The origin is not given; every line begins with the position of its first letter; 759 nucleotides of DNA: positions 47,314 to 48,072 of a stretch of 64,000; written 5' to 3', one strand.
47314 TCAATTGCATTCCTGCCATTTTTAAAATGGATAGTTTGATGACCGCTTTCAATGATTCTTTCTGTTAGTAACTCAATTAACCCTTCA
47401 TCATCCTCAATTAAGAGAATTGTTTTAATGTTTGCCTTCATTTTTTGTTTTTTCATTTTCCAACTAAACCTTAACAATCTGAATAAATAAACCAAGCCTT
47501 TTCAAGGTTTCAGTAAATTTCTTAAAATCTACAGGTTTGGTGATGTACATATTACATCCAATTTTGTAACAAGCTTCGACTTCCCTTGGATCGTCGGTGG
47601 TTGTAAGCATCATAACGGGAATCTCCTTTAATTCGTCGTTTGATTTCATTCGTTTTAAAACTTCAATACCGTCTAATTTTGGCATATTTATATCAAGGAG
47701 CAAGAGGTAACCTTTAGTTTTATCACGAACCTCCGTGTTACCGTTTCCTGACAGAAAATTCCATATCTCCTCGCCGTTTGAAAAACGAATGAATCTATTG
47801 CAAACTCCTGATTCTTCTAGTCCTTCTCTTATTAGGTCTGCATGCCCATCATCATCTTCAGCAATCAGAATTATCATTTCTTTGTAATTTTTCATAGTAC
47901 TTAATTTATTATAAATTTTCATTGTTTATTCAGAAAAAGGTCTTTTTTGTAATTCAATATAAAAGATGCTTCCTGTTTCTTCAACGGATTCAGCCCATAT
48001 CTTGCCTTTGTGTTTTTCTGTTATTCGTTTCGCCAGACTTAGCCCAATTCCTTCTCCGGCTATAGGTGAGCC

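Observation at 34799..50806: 16-kb output-less multi-kinase phosphorelay island (6 sensor kinases plus 2 receiver-only proteins, no effector or HPt domain)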

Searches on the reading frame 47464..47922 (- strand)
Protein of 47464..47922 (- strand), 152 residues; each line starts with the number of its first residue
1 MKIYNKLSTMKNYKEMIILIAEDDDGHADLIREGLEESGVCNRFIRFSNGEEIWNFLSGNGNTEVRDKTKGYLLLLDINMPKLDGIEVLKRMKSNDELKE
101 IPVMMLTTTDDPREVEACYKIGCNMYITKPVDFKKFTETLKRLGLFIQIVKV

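Call 4: search_protein_families(library=pfam, proteins=[window:47464-47922:-], max_evalue=0.01)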
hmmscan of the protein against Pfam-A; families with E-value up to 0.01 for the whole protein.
window:47464-47922:- (152 aa): 1 family
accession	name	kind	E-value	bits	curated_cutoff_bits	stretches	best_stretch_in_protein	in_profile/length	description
PF00072.30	Response_reg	-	9e-20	71.4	30.2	1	18-140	1-110/111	Response regulator receiver domain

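Call 10: search_protein_families(library=ncbifam, proteins=[window:47464-47922:-], max_evalue=0.001)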
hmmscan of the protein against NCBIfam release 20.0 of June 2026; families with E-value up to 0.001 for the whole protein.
window:47464-47922:- (152 aa): 74 families (the best 25 are shown)
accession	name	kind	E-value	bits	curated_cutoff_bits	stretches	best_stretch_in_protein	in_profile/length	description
NF007135.0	PRK09581.1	equivalog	5.6e-15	55.1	474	1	58-143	34-119/457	PleD family two-component system response regulator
NF038297.2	hybrid_HK_HrmK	equivalog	6.7e-14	51.4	725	1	12-140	487-604/607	hybrid histidine kinase/response regulator HrmK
TIGR02154.1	PhoB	equivalog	8.9e-13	48.1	296.2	1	17-137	4-113/226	phosphate regulon transcriptional regulator PhoB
TIGR01387.1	cztR_silR_copR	subfamily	2.5e-12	46.9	279.2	1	18-138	1-108/218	heavy metal response regulator transcription factor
TIGR02875.1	spore_0_A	equivalog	6.8e-12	45.2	200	1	59-143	37-121/262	sporulation transcription factor Spo0A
NF011874.0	PRK15347.1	equivalog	1.3e-11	43.3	852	1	50-141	714-807/921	two component system sensor kinase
NF033120.0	vanR_FM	exception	1.8e-11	44.2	460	1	14-131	2-105/231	vancomycin resistance response regulator transcription factor, VanR-F/VanR-M family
NF051850.1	RespRegRprY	equivalog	2.2e-11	43.6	370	1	15-137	4-113/234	response regulator transcription factor RprY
NF012227.0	AdeR_RR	equivalog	1e-10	41.5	340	1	11-132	7-114/239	efflux system response regulator transcription factor AdeR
NF041733.1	resp_reg_CseB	equivalog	1e-10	41.4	350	1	58-135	32-106/228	two-component system response regulator CseB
NF053854.1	RespRegPhoBBctds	equivalog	2.2e-10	40.3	270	1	68-137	39-108/225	two-component system response regulator PhoB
NF012023.0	PRK15479.1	equivalog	2.3e-10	40.4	337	1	70-141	44-113/224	transcriptional regulator TctD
NF040689.1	MtrAB_MtrA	equivalog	2.4e-10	40.1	300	1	56-136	28-105/219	MtrAB system response regulator MtrA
NF041734.1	resp_reg_RppA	equivalog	3.3e-10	39.7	250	1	16-141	1-115/229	two-component system response regulator RppA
NF007969.0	PRK10693.1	equivalog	7.2e-10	38.4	329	1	18-139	10-119/337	two-component system response regulator RssB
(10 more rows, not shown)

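Call 29: search_solved_structures(query=window:47464-47922:-, max_evalue=1e-8)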
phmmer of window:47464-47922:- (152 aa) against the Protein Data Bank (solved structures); distinct sequences matched with E-value up to 1e-8: 35.
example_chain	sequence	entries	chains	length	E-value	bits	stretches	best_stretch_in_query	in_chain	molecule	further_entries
3heb_A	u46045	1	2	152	2e-34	121.9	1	17-152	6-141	Response regulator receiver domain protein (CheY)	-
5ic5_A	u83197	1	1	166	5.3e-25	91.3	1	18-149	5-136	Candidate response regulator, CheY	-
5brj_A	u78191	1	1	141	4e-22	82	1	18-148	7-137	Two component response regulator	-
1k66_A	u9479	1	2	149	1.2e-21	80.4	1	18-142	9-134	Phytochrome Response Regulator RcpB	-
5te9_A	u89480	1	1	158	9e-19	71.1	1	18-146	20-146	Response regulator receiver protein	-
1jlk_A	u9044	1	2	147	2.3e-18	69.8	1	16-139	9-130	Response regulator RCP1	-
1i3c_A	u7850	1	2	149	2.4e-18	69.8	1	16-139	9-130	RESPONSE REGULATOR RCP1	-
6xvu_A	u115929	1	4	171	8.8e-16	61.4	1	18-144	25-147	Response regulator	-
1k68_A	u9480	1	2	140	1.4e-15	60.8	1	18-143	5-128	Phytochrome Response Regulator RcpA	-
4zyl_A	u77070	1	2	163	3.6e-15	59.4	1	17-145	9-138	RphyB protein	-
8avv_A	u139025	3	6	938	2.6e-14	56.7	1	18-144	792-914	Bacteriophytochrome,Response regulator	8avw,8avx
3gwg_A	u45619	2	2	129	3.7e-13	52.9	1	16-139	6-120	Chemotaxis protein cheY homolog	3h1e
9xzo_A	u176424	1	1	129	4.5e-13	52.6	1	64-143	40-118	De novo protein M1X0B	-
1m5t_A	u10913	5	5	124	7.4e-13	51.9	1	58-143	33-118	cell division response regulator DivK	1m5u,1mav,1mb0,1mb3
3h1g_A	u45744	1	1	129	1.8e-12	50.7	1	16-139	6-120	Chemotaxis protein cheY homolog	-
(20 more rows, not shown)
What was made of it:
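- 47464..47922 (-): g3: single-domain receiver (152 aa) of the Rcp1/RcpA/RcpB/Rpa3017 family. Ten best PDB hits: three annotated CheY-like/response-regulator entries (3heb, 5ic5, 5brj), then RcpB 1k66, Rcp1 1i3c/1jlk, RcpA 1k68 and Rpa3017 4zyl (call 29).
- Closest known: Rhodopseudomonas palustris Lhf system. Same: g3 matches the Rpa3017 structure 4zyl (call 29).
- Closest known: Cph1-Rcp1 / CphA-RcpA / CphB-RcpB phytochrome two-component pairs. Same: g3 is closest in sequence to this receiver family (call 29).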

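Call 53: find_related_loci(query=A3, collection=metagenome_contigs, flank=7000)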
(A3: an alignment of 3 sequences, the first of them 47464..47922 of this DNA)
Query A3 (152 aa) in metagenome_contigs; peptide patterns used: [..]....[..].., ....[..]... (x = any residue, [..] = any of these).
600 stretches matched a pattern (row limit reached: there are more); 480 encode a relative of the query (tblastn E <= 1e-3); the best 80 are kept; 80 distinct loci.
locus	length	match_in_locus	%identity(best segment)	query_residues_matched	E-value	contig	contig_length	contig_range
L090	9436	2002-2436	76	8-152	4e-75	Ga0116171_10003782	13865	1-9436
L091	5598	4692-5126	75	8-152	4e-74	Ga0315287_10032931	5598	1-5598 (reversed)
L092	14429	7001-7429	75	10-152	1e-69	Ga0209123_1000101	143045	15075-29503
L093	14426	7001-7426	69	10-152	2e-64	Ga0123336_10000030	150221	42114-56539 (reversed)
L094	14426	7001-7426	66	10-152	2e-60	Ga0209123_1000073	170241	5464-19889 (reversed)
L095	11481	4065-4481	64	10-152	1e-58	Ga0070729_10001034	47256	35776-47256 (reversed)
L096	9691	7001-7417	61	14-152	3e-56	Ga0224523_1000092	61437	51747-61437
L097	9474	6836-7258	57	14-152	6e-54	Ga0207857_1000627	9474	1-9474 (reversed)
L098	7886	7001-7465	55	2-152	2e-53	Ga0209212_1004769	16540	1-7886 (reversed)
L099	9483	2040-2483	57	6-152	7e-53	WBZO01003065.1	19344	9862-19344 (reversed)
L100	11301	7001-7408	60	15-152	1e-52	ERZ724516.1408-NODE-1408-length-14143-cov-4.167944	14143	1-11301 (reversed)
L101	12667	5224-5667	53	4-152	8e-52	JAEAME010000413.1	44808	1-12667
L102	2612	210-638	54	8-152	8e-52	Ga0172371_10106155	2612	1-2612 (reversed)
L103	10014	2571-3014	52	5-152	8e-52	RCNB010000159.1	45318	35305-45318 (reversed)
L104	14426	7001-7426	55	10-152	1e-49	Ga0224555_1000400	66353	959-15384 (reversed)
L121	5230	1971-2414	51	3-152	9e-49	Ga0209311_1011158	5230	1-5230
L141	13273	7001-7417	51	14-152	4e-46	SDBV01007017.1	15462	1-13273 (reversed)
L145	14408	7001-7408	51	17-152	6e-46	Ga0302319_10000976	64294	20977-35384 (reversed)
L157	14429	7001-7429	48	10-152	1e-44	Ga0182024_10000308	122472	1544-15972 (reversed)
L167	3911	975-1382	49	17-152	2e-43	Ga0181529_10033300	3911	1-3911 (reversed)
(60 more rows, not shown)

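Call 56: search_protein_families(library=pfam, proteins=[L092:7433-9127:+, L093:7384-10728:+, L094:7442-11149:+, L100:7357-8748:+, L121:2372-5230:+, L141:7336-9063:+, L104:8674-9543:+, L145:8254-9201:+, L167:2522-3217:+, L157:7306-8505:+], max_evalue=0.0001)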
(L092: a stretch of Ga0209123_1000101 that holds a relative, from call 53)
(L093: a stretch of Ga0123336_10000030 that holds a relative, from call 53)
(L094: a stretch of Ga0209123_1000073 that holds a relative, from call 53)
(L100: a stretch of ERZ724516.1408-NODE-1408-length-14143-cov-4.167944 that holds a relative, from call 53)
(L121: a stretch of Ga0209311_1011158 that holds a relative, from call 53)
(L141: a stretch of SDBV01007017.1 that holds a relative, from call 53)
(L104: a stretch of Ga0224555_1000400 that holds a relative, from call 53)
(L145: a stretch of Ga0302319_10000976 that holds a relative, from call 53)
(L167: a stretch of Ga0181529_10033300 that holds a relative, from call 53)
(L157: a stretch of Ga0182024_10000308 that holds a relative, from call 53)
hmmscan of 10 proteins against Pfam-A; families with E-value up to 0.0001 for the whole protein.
L092:7433-9127:+ (565 aa): 7 families
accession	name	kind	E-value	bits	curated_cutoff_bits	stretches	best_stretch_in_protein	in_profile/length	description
PF00989.32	PAS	-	1.2e-37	128.8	22.6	3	151-261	3-113/113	PAS fold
PF13426.13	PAS_9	-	1.9e-31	108.8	27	3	286-388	1-103/103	PAS domain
PF08448.16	PAS_4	-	9.8e-25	87.4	23.1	2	156-266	2-110/110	PAS fold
PF13188.13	PAS_8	-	1.4e-20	72.8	21.8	2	277-330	2-55/65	PAS domain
PF00072.30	Response_reg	-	2.9e-19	69.7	30.2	1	13-119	1-106/111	Response regulator receiver domain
PF08447.18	PAS_3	-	1.9e-15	57.3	25.6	1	432-499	10-81/89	PAS fold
PF12860.13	PAS_7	-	7.7e-06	26.5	27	0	155-198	1-45/115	PAS fold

L093:7384-10728:+ (1115 aa): 10 families
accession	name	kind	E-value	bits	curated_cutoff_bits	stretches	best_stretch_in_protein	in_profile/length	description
PF00989.32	PAS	-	4.9e-67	223.5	22.6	5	161-270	4-113/113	PAS fold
PF13426.13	PAS_9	-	1.2e-58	196.2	27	6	169-272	2-103/103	PAS domain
PF08448.16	PAS_4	-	6.4e-49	165.2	23.1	4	165-274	2-109/110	PAS fold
PF08447.18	PAS_3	-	1.5e-40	137.8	25.6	1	435-506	3-75/89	PAS fold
PF13188.13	PAS_8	-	2.2e-37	126.2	21.8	3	412-464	2-54/65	PAS domain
PF00072.30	Response_reg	-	3.8e-15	56.5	30.2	1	22-124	1-102/111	Response regulator receiver domain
PF12860.13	PAS_7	-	1.7e-10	41.5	27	1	164-277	1-114/115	PAS fold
PF13596.12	PAS_10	-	9.3e-06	26.7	22.1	0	164-271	5-106/106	PAS domain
PF14598.12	PAS_11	-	1.8e-05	25.1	25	0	456-505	37-85/109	PAS domain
PF01590.32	GAF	-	2.6e-05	25.2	22.4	0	686-812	8-131/133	GAF domain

L094:7442-11149:+ (1236 aa): 10 families
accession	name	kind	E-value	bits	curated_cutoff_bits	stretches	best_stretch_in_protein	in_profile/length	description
PF00989.32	PAS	-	3.8e-79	262.5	22.6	6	949-1058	1-113/113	PAS fold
PF13426.13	PAS_9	-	2.1e-64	214.7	27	7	670-779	3-103/103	PAS domain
PF08448.16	PAS_4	-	5.5e-57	191.2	23.1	4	153-260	4-109/110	PAS fold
PF08447.18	PAS_3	-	1.2e-47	160.6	25.6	2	421-492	3-75/89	PAS fold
PF13188.13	PAS_8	-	1e-41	139.9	21.8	2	398-452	2-56/65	PAS domain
PF00072.30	Response_reg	-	9e-15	55.2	30.2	1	8-114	1-106/111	Response regulator receiver domain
PF12860.13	PAS_7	-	7.9e-14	52.2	27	0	277-389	1-114/115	PAS fold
PF13596.12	PAS_10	-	3.9e-11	44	22.1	0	149-257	4-106/106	PAS domain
PF14598.12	PAS_11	-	5.8e-07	29.9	25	0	437-490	31-84/109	PAS domain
PF01590.32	GAF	-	6.4e-05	23.9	22.4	0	802-933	3-131/133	GAF domain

L100:7357-8748:+ (464 aa): 5 families
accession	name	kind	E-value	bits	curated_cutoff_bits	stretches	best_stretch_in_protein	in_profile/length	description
PF00990.26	GGDEF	-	1e-48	165.6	23.8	1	296-452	1-160/161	Diguanylate cyclase, GGDEF domain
PF00072.30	Response_reg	-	7e-17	62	30.2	1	39-140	2-102/111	Response regulator receiver domain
PF13426.13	PAS_9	-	4.9e-11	43.3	27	1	181-283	2-102/103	PAS domain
PF00989.32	PAS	-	4e-07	30.5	22.6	1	174-281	5-112/113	PAS fold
PF13188.13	PAS_8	-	1e-05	25.7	21.8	1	174-211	5-42/65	PAS domain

L121:2372-5230:+ (953 aa): 8 families
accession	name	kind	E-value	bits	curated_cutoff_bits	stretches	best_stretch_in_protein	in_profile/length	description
PF00989.32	PAS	-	7.5e-52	174.6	22.6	3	300-410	2-113/113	PAS fold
PF13426.13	PAS_9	-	2.9e-49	166.1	27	3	310-412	2-103/103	PAS domain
PF08447.18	PAS_3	-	1.6e-39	134.5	25.6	2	322-397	2-77/89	PAS fold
PF08448.16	PAS_4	-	1.2e-34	119.3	23.1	2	185-289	1-110/110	PAS fold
PF13188.13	PAS_8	-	2.3e-34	116.6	21.8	1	546-589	1-44/65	PAS domain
PF00072.30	Response_reg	-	4.7e-22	78.7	30.2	1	44-150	1-107/111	Response regulator receiver domain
PF14598.12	PAS_11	-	5e-12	46.2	25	0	322-392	15-84/109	PAS domain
PF24820.1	Diguanyl_cycl_sensor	-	3.8e-05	24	28.1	0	184-242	1-59/109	Diguanylate cyclase-like sensor domain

L141:7336-9063:+ (576 aa): 8 families
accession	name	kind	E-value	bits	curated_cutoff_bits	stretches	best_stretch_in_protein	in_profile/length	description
PF00072.30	Response_reg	-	4.4e-20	72.3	30.2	1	56-157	2-103/111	Response regulator receiver domain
PF13492.12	GAF_3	-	4.9e-11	43.6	27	1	326-468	1-129/129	GAF domain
PF01590.32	GAF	-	5.3e-11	43.6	22.4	1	326-466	1-133/133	GAF domain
PF13185.12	GAF_2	-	3.4e-10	40.7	28.6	1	325-467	2-136/136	GAF domain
PF00989.32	PAS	-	3.6e-09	37.1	22.6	1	191-281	2-94/113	PAS fold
PF13426.13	PAS_9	-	5.8e-07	30.2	27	1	206-296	7-103/103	PAS domain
PF13188.13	PAS_8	-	1.1e-06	28.7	21.8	0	191-244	2-53/65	PAS domain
PF08670.17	MEKHLA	-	5.1e-05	23.6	23.7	0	177-273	18-113/143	MEKHLA domain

L104:8674-9543:+ (290 aa): 2 families
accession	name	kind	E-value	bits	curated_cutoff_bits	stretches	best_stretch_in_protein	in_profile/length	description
PF00072.30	Response_reg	-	1e-24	87.2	30.2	1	78-190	1-111/111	Response regulator receiver domain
PF00196.25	GerE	-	2.5e-17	62.7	23.5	1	225-280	2-57/57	Bacterial regulatory proteins, luxR family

L145:8254-9201:+ (316 aa): 3 families
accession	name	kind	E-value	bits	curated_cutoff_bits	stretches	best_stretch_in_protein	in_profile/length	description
PF00072.30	Response_reg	-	3.2e-26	92.1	30.2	1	103-214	1-110/111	Response regulator receiver domain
PF00196.25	GerE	-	5.8e-18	64.7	23.5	1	250-305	2-57/57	Bacterial regulatory proteins, luxR family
PF08281.18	Sigma70_r4_2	-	2e-06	27.8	25.7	1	248-293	8-54/54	Sigma-70, region 4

L167:2522-3217:+ (232 aa): 3 families
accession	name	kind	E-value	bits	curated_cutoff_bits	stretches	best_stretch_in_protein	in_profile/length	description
PF00072.30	Response_reg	-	4.3e-27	94.9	30.2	1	20-132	1-111/111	Response regulator receiver domain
PF00196.25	GerE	-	2.5e-18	65.9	23.5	1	167-222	2-57/57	Bacterial regulatory proteins, luxR family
PF08281.18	Sigma70_r4_2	-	1.9e-06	27.8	25.7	1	165-210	8-54/54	Sigma-70, region 4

L157:7306-8505:+ (400 aa): 3 families
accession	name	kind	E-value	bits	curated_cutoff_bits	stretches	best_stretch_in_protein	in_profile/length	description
PF00072.30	Response_reg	-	9.6e-25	87.4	30.2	1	60-164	1-105/111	Response regulator receiver domain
PF07730.19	HisKA_3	-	8.4e-13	49.1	24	1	204-269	1-66/68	Histidine kinase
PF02518.31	HATPase_c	-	1.5e-12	48.4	26.4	1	313-399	5-110/111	Histidine kinase-, DNA gyrase B-, and HSP90-like ATPase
